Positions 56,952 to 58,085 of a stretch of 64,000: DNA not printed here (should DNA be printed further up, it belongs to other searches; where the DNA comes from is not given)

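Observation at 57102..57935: DGR-type reverse transcriptase with no adjacent template/variable repeats, sitting between miaA and gatB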

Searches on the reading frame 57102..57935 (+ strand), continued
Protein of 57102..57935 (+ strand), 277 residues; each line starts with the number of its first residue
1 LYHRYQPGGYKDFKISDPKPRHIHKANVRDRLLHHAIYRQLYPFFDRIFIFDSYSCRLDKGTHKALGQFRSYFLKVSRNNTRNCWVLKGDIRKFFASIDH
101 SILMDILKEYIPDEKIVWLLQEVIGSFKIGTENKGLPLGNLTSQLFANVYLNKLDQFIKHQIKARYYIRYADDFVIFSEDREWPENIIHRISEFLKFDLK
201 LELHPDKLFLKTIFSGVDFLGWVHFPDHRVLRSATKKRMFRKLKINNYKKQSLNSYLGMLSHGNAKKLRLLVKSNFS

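Call 33: search_solved_structures(query=P0011, max_evalue=0.001, show_alignments=2)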
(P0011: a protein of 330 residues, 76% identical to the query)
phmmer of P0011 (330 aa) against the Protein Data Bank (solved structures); distinct sequences matched with E-value up to 0.001: 11.
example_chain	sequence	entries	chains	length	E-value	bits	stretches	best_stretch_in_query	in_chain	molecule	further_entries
8ub7_A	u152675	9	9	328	4.2e-44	154.5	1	9-310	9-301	Reverse transcriptase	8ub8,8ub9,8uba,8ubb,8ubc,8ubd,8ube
5hhl_A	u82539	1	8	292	2.4e-18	69.9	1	44-283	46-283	Retron-type reverse transcriptase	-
7uim_D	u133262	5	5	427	4.4e-18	69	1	48-285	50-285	Group II intron reverse transcriptase/maturase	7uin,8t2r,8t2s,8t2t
6ar1_A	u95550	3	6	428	1.6e-17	67.2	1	12-291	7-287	GsI-IIC RT | Trt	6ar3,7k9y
5hhj_A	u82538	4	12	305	2.2e-17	66.8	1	67-280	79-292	Retron-type reverse transcriptase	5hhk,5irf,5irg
5g2x_C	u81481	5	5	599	3.7e-16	62.7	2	44-219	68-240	GROUP II INTRON-ENCODED PROTEIN LTRA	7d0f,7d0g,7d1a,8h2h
6me0_C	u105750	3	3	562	4.6e-15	59.1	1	73-276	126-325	Maturase reverse transcriptase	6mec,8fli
8bgj_A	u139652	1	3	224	5.1e-14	55.7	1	138-275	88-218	RNA-directed DNA polymerase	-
7kft_D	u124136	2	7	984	5.7e-12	48.9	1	37-283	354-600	Cas6-RT-Cas1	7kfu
22et_A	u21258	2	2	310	2.1e-05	27.4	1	134-324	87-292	Retron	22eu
9z6y_A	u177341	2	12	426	3e-05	26.8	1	140-235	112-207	Drt3a reverse transcriptase protein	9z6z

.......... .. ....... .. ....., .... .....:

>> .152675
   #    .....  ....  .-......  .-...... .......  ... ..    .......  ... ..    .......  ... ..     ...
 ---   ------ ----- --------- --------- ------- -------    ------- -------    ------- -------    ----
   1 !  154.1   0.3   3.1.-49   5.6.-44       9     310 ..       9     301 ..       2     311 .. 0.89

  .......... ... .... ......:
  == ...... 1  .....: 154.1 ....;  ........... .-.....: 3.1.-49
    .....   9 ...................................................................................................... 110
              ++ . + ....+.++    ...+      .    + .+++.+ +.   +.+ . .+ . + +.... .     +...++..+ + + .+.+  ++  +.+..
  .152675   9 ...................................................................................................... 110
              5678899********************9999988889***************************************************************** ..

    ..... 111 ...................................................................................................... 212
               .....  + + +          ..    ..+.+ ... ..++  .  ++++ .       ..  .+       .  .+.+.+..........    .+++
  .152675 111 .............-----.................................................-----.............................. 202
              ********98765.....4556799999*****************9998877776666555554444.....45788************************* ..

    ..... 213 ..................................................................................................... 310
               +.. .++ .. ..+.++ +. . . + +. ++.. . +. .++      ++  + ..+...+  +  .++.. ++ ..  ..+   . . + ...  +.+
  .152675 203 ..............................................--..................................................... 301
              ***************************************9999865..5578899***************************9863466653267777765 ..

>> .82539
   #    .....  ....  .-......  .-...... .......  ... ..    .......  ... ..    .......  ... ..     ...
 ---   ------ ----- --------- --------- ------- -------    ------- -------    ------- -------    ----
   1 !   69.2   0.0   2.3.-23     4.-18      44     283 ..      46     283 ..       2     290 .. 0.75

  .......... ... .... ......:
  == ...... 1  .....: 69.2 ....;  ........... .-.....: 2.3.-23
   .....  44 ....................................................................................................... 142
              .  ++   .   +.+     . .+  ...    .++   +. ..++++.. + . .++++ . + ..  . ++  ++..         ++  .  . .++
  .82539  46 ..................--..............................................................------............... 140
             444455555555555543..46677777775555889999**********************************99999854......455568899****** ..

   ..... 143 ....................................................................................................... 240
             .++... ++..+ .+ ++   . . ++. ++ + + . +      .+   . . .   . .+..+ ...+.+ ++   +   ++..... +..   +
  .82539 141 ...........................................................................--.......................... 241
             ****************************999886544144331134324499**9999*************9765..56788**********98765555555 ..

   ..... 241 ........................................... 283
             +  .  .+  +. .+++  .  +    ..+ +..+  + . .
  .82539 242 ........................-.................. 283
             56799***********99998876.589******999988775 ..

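Call 48: search_solved_structures(query=window:57102-57935:+, max_evalue=0.001, show_alignments=1)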
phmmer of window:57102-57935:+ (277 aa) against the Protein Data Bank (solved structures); distinct sequences matched with E-value up to 0.001: 11.
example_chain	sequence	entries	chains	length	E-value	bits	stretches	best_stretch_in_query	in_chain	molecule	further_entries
8ub7_A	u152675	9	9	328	6.9e-38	134.2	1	4-257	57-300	Reverse transcriptase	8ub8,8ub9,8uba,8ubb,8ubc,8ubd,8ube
6ar1_A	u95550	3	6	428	4.2e-18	69.3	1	20-244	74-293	GsI-IIC RT | Trt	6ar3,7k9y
7uim_D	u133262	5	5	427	6.2e-17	65.5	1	10-251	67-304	Group II intron reverse transcriptase/maturase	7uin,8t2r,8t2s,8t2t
5hhl_A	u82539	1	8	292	1.2e-16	64.5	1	8-230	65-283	Retron-type reverse transcriptase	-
5hhj_A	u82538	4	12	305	2.7e-16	63.4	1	4-227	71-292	Retron-type reverse transcriptase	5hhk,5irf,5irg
6me0_C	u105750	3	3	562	2.3e-15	60.3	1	19-237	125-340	Maturase reverse transcriptase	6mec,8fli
5g2x_C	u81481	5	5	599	1.4e-14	57.8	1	19-196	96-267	GROUP II INTRON-ENCODED PROTEIN LTRA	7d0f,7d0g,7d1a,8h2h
7kft_D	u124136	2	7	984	1.4e-12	51.2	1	3-232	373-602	Cas6-RT-Cas1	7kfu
8bgj_A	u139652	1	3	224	5.7e-12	49.2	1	85-222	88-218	RNA-directed DNA polymerase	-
9z6y_A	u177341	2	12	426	0.00015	24.8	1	88-196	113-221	Drt3a reverse transcriptase protein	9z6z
23or_A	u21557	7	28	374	0.0004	23.4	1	86-182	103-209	Retron Eco8 reverse transcriptase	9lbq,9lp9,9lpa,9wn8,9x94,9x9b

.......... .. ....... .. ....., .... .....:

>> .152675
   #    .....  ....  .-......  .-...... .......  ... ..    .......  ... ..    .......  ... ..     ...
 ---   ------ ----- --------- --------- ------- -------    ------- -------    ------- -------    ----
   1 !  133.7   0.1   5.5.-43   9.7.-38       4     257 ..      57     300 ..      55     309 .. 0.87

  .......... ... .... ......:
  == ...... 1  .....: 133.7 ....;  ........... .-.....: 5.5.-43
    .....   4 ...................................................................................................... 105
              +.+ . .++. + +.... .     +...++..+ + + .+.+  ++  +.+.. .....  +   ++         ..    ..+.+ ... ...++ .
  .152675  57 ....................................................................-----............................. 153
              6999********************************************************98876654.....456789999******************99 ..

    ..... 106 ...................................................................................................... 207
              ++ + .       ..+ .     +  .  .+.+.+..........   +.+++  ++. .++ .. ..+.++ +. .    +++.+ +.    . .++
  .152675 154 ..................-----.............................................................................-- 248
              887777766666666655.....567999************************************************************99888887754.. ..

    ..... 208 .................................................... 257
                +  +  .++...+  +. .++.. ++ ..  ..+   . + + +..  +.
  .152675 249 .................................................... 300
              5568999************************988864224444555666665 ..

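Call 49: search_protein_families(library=pfam, proteins=[L010:8420-8977:+, L005:136-693:+, L001:8515-9135:+, L005:1174-1491:-, L010:9448-9780:-, L010:9842-10834:+], max_evalue=0.01)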
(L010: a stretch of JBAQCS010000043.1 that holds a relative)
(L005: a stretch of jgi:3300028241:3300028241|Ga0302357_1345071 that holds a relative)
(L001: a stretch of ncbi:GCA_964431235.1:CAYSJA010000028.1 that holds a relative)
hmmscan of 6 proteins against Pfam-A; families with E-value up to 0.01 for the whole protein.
L010:8420-8977:+ (185 aa): 0 families

L005:136-693:+ (185 aa): 1 family
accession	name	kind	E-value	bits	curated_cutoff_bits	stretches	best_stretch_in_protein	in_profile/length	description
PF18312.6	ScsC_N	-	0.0087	16.2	25.8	0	120-131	11-22/34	Copper resistance protein ScsC N-terminal domain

L001:8515-9135:+ (206 aa): 0 families

L005:1174-1491:- (105 aa): 2 families
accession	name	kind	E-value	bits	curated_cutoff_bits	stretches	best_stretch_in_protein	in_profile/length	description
PF22296.2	bAvd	-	1.1e-10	42.4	40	1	3-93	15-104/107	bAvd-like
PF05635.17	23S_rRNA_IVP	-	0.0036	17.9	33.8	1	3-90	17-105/106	23S rRNA-intervening sequence protein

L010:9448-9780:- (110 aa): 2 families
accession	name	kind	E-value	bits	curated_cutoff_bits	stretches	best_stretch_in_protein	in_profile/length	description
PF22296.2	bAvd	-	1.3e-10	42.1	40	1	10-98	17-104/107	bAvd-like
PF05635.17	23S_rRNA_IVP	-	0.0099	16.5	33.8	0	7-95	16-105/106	23S rRNA-intervening sequence protein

L010:9842-10834:+ (330 aa): 1 family
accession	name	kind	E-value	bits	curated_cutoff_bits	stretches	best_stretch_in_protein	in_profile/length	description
PF00078.32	RVT_1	-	3.1e-26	92.8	29.6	1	72-275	8-203/205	Reverse transcriptase (RNA-dependent DNA polymerase)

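Call 59: find_encoding_contigs(protein=P0015, flank=3000, max_places=2)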
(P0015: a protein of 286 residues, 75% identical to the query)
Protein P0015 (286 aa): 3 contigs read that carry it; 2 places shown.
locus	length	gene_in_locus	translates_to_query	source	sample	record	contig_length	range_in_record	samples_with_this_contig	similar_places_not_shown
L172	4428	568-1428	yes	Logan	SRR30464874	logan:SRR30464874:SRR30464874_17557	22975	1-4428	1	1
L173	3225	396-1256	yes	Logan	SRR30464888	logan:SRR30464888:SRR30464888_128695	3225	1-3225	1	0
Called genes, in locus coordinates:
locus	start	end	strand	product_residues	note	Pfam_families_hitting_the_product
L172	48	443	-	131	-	PF05635:23S_rRNA_IVP (weak), PF22296:bAvd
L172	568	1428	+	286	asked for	PF00078:RVT_1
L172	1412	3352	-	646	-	-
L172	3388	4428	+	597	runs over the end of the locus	PF13231:PMT_2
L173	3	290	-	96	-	?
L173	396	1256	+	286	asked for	PF00078:RVT_1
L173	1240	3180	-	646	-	-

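Call 60: find_encoding_contigs(protein=P0074, flank=3000, max_places=1)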
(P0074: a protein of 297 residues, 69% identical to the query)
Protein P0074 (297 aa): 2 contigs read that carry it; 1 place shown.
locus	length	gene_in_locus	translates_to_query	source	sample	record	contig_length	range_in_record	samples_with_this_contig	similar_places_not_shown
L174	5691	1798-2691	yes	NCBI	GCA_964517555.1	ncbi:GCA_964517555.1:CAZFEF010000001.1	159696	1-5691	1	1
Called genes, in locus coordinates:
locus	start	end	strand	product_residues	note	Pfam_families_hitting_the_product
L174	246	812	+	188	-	-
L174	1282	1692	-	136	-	PF05635:23S_rRNA_IVP (weak), PF22296:bAvd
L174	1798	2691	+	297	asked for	PF00078:RVT_1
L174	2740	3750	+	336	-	PF00044:Gp_dh_N, PF02800:Gp_dh_C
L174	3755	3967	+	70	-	-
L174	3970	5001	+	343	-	PF01512:Complex1_51K, PF10589:NADH_4Fe-4S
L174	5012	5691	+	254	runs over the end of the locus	PF06790:UPF0259 (weak), PF25231:DUF7847 (weak)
